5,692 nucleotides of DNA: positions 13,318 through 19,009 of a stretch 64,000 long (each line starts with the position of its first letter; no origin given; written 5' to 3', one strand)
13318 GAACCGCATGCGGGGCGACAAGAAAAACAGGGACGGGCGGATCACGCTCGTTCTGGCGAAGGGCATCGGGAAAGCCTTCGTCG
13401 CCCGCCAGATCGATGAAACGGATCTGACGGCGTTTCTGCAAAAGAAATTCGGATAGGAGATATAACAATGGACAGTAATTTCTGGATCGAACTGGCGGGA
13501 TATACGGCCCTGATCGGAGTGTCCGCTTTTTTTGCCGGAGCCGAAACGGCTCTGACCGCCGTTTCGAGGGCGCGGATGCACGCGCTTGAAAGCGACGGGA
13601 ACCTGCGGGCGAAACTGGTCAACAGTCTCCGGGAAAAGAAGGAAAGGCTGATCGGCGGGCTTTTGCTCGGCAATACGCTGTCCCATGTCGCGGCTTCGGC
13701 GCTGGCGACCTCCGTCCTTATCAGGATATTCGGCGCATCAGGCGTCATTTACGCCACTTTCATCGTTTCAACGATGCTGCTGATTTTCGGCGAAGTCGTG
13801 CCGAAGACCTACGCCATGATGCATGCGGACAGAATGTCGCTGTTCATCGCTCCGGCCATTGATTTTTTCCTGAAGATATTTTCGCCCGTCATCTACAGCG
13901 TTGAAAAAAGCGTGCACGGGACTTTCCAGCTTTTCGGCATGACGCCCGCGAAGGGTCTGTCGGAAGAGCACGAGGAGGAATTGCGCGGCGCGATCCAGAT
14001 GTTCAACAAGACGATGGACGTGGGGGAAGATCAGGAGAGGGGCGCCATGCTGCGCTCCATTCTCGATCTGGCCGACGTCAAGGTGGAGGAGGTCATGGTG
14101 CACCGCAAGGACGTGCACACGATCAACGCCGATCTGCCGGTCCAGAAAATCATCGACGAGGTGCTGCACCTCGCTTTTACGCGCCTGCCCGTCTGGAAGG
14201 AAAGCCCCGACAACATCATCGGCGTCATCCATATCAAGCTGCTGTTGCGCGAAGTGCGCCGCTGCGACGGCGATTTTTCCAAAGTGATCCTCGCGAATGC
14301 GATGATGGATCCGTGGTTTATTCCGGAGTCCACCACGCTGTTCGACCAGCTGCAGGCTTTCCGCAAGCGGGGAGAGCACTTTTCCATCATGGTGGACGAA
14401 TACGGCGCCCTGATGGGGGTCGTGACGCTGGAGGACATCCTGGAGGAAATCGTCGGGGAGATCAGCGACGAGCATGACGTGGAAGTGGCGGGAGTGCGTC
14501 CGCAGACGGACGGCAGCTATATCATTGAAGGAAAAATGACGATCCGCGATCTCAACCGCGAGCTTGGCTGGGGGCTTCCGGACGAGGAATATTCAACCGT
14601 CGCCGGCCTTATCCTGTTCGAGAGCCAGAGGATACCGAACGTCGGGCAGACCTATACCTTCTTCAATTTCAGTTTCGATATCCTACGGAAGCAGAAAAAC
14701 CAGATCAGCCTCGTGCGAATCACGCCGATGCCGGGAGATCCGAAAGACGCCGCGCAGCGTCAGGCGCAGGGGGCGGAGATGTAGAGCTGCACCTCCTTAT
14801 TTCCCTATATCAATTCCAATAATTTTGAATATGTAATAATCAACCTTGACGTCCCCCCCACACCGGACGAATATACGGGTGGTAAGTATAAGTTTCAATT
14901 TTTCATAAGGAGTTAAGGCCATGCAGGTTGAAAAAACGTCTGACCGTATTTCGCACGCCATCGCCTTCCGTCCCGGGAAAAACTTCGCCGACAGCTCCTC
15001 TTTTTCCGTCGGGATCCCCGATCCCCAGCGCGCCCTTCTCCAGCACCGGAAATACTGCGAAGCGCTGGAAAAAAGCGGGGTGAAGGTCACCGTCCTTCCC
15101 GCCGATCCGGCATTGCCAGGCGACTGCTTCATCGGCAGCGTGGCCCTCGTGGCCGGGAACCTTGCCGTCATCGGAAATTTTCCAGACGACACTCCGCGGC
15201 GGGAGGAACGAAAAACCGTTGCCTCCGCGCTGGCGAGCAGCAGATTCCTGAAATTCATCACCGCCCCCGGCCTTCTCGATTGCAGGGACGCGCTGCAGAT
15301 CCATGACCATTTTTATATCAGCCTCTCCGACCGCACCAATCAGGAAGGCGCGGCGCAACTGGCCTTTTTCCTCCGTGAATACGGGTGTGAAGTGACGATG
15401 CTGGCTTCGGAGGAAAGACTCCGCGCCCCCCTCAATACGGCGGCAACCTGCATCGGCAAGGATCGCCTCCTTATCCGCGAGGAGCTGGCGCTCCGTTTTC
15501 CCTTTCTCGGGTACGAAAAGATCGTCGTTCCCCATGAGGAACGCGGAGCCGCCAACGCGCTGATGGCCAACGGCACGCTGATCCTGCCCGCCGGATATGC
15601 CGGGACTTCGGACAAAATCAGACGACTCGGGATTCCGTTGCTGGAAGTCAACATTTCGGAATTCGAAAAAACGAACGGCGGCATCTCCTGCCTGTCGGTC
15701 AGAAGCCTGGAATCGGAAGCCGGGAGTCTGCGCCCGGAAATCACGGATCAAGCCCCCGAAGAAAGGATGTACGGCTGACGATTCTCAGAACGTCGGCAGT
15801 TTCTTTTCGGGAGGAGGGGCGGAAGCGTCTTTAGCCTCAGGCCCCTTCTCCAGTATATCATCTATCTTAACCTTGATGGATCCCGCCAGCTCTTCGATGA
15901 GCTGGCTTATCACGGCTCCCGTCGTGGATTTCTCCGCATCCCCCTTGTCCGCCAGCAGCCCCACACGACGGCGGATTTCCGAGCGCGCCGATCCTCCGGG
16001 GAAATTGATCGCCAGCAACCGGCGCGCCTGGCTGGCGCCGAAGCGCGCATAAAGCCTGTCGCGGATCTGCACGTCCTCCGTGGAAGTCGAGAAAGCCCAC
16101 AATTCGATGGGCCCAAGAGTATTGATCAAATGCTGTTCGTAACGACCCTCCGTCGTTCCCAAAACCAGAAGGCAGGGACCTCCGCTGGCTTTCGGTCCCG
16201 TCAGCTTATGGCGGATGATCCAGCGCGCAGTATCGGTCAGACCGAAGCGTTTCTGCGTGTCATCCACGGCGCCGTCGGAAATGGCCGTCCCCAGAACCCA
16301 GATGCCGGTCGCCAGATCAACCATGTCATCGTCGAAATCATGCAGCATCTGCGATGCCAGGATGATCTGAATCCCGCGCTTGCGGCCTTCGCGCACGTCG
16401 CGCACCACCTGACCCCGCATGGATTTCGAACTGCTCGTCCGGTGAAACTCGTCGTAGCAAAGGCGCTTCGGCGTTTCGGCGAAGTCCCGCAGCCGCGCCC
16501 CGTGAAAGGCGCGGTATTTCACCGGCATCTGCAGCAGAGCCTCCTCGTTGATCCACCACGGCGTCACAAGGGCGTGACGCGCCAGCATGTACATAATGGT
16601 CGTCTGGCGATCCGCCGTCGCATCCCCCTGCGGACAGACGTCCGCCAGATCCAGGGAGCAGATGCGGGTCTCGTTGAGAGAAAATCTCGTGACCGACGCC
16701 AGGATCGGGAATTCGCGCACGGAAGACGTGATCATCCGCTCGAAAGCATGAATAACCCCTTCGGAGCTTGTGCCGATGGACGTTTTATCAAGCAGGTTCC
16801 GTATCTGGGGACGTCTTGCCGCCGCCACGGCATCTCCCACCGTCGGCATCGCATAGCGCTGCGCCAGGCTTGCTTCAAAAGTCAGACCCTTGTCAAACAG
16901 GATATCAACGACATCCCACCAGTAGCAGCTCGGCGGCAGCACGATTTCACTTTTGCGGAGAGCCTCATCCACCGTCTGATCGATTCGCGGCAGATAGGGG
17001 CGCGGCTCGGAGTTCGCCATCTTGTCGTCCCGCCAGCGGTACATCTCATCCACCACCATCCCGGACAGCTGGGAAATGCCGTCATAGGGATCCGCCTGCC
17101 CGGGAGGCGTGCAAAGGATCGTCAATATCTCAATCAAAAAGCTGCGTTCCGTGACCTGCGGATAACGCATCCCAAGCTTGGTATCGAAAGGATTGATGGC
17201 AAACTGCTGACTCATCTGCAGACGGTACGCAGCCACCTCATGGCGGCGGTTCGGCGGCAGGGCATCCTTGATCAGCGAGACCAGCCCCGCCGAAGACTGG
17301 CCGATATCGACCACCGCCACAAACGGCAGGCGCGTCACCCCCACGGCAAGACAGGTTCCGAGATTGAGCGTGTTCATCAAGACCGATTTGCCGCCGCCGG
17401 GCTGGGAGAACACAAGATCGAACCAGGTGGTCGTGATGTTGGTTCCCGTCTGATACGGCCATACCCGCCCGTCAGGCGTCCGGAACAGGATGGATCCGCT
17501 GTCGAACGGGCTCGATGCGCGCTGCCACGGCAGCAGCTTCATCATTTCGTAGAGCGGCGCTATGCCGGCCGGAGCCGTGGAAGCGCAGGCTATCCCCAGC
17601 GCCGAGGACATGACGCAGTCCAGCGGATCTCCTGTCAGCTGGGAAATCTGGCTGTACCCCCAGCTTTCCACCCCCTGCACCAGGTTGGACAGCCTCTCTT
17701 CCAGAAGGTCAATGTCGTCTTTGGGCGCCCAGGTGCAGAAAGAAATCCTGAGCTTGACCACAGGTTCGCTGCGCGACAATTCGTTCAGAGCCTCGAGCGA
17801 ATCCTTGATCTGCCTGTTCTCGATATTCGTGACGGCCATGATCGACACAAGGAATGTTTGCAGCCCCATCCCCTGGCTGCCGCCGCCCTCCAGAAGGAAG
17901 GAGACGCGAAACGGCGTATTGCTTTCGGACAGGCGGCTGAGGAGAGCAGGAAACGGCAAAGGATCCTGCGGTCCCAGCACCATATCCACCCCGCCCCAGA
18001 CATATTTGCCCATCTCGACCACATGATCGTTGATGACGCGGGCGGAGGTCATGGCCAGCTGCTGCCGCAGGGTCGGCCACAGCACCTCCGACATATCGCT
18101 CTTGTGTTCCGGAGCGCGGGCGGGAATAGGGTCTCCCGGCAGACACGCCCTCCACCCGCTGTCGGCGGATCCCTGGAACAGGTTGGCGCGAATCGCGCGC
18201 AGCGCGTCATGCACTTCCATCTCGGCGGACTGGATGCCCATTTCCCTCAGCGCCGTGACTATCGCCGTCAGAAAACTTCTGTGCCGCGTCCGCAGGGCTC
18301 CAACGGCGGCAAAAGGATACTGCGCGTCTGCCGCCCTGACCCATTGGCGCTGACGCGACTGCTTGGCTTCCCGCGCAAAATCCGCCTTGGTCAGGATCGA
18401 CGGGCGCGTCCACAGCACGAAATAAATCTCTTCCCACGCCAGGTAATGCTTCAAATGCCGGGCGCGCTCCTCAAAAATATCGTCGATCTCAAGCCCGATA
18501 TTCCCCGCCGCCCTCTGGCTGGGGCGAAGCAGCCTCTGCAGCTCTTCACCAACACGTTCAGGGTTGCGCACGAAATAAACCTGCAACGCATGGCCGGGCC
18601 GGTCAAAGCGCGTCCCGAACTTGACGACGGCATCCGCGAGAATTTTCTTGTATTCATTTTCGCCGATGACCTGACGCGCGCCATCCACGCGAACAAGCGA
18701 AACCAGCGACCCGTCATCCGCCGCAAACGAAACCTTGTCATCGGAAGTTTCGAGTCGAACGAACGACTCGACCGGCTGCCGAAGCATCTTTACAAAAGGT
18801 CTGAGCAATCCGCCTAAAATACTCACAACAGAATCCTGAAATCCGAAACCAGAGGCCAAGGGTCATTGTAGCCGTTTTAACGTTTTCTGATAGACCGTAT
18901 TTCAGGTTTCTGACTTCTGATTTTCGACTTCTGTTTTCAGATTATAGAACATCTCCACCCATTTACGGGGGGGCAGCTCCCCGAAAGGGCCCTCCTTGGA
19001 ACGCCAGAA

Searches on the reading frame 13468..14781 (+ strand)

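Call 8: search_protein_families(library=pfam, proteins=[window:13468-14781:+], max_evalue=0.01)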
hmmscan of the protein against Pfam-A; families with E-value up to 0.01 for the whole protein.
window:13468-14781:+ (438 aa): 3 families
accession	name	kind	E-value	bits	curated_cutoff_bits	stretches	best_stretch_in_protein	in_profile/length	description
PF01595.25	CNNM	-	1.7e-44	152.1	28.4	1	14-182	5-174/181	Cyclin M transmembrane N-terminal domain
PF03471.22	CorC_HlyC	-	6.7e-22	77.7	27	1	346-420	3-79/81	Transporter associated domain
PF00571.33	CBS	-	3.1e-15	56.7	24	2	281-329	8-56/57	CBS domain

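Call 9: search_protein_families(library=ncbifam, proteins=[window:13468-14781:+], max_evalue=0.01)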
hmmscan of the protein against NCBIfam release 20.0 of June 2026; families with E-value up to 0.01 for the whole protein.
window:13468-14781:+ (438 aa): 6 families
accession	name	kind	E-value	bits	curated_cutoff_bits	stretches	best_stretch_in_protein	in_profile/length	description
NF008604.1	PRK11573.1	equivalog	3.6e-77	260.1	475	1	15-424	16-422/428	hypothetical protein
TIGR03520.1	GldE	subfamily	2.4e-64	217.9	376.05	1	15-419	4-406/408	gliding motility-associated protein GldE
NF052568.1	PolamExpPaeASal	equivalog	2.1e-45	155.4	500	1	13-413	9-417/424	polyamine export protein PaeA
NF011675.0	PRK15094.1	equivalog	1.7e-33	116.2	379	1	188-418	51-279/292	CNNM family magnesium/cobalt transport protein CorC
NF053863.1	DS11_antiphage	equivalog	0.00023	20.4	260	1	202-327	71-191/305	CBS domain-containing anti-phage protein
NF041552.1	TF_PrdR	equivalog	0.00054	18.4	795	1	203-336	5-133/577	sigma-54 dependent transcriptional regulator PrdR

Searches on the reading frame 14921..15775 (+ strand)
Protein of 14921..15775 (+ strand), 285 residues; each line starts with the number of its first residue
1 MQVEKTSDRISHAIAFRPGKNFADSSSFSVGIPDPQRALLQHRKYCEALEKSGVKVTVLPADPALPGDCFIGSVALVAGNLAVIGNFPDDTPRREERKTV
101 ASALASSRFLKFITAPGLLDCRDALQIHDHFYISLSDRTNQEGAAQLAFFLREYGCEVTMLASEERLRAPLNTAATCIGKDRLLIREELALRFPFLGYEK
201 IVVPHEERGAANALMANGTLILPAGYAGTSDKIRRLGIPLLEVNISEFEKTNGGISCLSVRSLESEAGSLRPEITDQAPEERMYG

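Call 8: search_protein_families(library=pfam, proteins=[window:14921-15775:+], max_evalue=0.01)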
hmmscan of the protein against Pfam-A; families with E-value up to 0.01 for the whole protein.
window:14921-15775:+ (285 aa): 1 family
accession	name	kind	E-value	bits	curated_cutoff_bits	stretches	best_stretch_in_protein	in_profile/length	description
PF19420.4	DDAH_eukar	-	0.00024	20.9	23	1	36-145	26-149/291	N,N dimethylarginine dimethylhydrolase, eukaryotic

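Call 9: search_protein_families(library=ncbifam, proteins=[window:14921-15775:+], max_evalue=0.01)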
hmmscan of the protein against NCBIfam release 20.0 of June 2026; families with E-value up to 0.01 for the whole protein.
window:14921-15775:+ (285 aa): 3 families
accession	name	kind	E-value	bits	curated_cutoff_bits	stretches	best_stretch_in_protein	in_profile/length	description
NF045658.1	DiMArgaseDdah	equivalog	9.1e-48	163.2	450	1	11-261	3-253/254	dimethylargininase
NF045660.1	DiMthArgaseDdahStm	equivalog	1e-31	110.6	340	1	34-261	25-248/249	dimethylargininase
NF045659.1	DiMArgaseDdahMtb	equivalog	0.00016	21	300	0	34-109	51-125/283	dimethylargininase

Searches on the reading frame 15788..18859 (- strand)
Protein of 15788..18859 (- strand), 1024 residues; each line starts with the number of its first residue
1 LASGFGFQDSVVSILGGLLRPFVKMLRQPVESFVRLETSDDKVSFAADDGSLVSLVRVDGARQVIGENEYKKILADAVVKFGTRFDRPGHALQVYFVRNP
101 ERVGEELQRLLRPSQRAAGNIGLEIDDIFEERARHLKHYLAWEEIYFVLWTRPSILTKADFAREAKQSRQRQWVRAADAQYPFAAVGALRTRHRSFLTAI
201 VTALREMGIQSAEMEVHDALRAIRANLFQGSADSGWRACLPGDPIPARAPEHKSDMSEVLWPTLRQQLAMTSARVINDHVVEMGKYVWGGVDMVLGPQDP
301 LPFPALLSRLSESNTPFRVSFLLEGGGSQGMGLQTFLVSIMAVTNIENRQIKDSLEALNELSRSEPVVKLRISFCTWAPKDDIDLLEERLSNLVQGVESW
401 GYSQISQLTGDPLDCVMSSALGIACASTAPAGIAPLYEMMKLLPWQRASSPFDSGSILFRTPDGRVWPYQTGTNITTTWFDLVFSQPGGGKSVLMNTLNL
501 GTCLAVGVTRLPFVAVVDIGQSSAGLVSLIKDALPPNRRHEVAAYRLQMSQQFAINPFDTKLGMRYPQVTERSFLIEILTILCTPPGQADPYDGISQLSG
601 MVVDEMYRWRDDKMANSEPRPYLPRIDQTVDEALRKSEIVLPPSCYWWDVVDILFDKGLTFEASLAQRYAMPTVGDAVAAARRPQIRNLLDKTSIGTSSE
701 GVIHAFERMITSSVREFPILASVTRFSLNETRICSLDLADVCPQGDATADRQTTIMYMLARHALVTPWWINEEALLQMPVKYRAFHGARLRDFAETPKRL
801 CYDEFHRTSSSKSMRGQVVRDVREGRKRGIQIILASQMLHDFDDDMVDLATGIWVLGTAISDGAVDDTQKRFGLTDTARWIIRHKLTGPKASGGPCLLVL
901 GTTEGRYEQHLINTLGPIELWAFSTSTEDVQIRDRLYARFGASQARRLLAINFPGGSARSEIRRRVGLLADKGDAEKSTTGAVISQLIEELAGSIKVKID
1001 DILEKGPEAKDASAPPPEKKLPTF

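Call 8: search_protein_families(library=pfam, proteins=[window:15788-18859:-], max_evalue=0.01)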
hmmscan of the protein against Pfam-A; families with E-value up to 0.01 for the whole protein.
window:15788-18859:- (1024 aa): 1 family
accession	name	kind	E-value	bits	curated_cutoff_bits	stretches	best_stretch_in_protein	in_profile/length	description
PF11130.14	TraC_F_IV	-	0.0019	17.7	28.1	0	85-245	52-189/375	TraC protein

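Call 9: search_protein_families(library=ncbifam, proteins=[window:15788-18859:-], max_evalue=0.01)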
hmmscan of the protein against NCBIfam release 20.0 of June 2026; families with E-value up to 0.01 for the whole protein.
window:15788-18859:- (1024 aa): 0 families

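Call 39: search_solved_structures(query=window:15788-18859:-, max_evalue=0.01)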
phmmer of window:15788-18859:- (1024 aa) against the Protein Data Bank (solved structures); distinct sequences matched with E-value up to 0.01: 0.

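Call 63: search_dna_similar(query=window:15788-18859:-, collection=plasmids, mode=protein, max_rows=8, max_evalue=0.001)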
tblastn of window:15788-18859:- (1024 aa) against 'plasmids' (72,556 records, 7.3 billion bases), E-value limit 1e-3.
Records with a match: 3784; places in all: 3830; records where one place covers at least 80% of the query: 3704.
Best place of each record, by identity: <60% 3784.
By first word of the organism name: Escherichia 1377; Klebsiella 918; Salmonella 449; Enterobacter 180; Acinetobacter 129; Serratia 127; Pseudomonas 117; Shigella 110; Citrobacter 76; Vibrio 32; and 79 more.
By predicted mobility (MOB-suite, as given by PLSDB): conjugative 3222; non-mobilizable 318; mobilizable 244.
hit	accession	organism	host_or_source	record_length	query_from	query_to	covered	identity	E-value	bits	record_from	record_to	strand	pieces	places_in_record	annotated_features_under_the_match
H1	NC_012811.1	Methylorubrum extorquens AM1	-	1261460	10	992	96%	44.4%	0e+0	808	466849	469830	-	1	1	none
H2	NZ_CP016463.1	Bosea sp. RAC05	Microbial isolate,Algal phycosphere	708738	10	991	96%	42.2%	0e+0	823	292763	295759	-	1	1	hypothetical protein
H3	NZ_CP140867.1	Rhizobium leguminosarum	Trifolium pratense,whole organism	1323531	11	994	96%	42.1%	0e+0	808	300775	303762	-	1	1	record has no annotation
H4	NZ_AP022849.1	Bosea sp. ANAM02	Callyspongia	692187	10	995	96%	41.1%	0e+0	789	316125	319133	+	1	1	ATP-binding protein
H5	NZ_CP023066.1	Sinorhizobium sp. CCBAU 05631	G.max,nodule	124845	1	991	96%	39.1%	0e+0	687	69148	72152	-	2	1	hypothetical protein (x3)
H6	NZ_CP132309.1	Shinella sumterensis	Homo sapiens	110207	1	996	97%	38.5%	0e+0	698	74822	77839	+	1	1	hypothetical protein (x3)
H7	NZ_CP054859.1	Martelella sp. NC18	single cell,mine sediment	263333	7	1007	98%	38.2%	0e+0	695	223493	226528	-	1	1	hypothetical protein (x2)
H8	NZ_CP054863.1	Martelella sp. NC20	single cell,Soudan mine sediment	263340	7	1007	98%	38.2%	0e+0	695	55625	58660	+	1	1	hypothetical protein (x2)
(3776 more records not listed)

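Call 65: get_annotated_region(hit=H2, flank=12000)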
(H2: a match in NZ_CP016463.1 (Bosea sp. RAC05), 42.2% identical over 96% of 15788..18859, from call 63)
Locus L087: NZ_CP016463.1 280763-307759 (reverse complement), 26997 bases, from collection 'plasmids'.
description: Bosea sp. RAC05 plasmid pBSY19_1, complete sequence
organism: Bosea sp. RAC05 (NCBI taxid 1842539)
taxonomy: Bacteria; Pseudomonadota; Alphaproteobacteria; Hyphomicrobiales; Boseaceae; Bosea; Bosea sp. RAC05
host: -; source: Microbial isolate,Algal phycosphere; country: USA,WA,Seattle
typing (MOB-suite, as given by PLSDB): non-mobilizable
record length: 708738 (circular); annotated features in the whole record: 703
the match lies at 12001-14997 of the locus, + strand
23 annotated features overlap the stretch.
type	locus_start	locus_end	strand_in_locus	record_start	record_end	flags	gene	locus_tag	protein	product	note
CDS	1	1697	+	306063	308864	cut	-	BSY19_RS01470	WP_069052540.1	TraM recognition domain-containing protein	-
CDS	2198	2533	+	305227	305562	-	-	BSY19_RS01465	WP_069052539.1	hypothetical protein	-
CDS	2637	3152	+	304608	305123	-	-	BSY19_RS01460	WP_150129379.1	hypothetical protein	-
CDS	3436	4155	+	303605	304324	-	-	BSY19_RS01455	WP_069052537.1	response regulator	GO:0000160 - phosphorelay signal transduction system [Evidence IEA]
CDS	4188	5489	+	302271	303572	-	-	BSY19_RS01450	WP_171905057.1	ATP-binding protein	-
CDS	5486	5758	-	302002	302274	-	-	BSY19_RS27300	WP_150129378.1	hypothetical protein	-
CDS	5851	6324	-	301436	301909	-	-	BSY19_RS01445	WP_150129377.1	hypothetical protein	-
CDS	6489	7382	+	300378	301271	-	-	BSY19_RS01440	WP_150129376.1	hypothetical protein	-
CDS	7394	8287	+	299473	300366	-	-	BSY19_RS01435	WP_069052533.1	hypothetical protein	-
CDS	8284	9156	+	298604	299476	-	-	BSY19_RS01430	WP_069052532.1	A24 family peptidase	-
CDS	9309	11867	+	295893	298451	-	-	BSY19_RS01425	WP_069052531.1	AAA family ATPase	-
CDS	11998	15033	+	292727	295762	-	-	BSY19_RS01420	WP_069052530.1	hypothetical protein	-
CDS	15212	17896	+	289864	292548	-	-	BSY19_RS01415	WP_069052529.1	DNA methyltransferase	-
CDS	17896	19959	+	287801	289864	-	-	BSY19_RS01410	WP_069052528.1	DEAD/DEAH box helicase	-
CDS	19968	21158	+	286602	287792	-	-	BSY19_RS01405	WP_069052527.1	GIY-YIG nuclease family protein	-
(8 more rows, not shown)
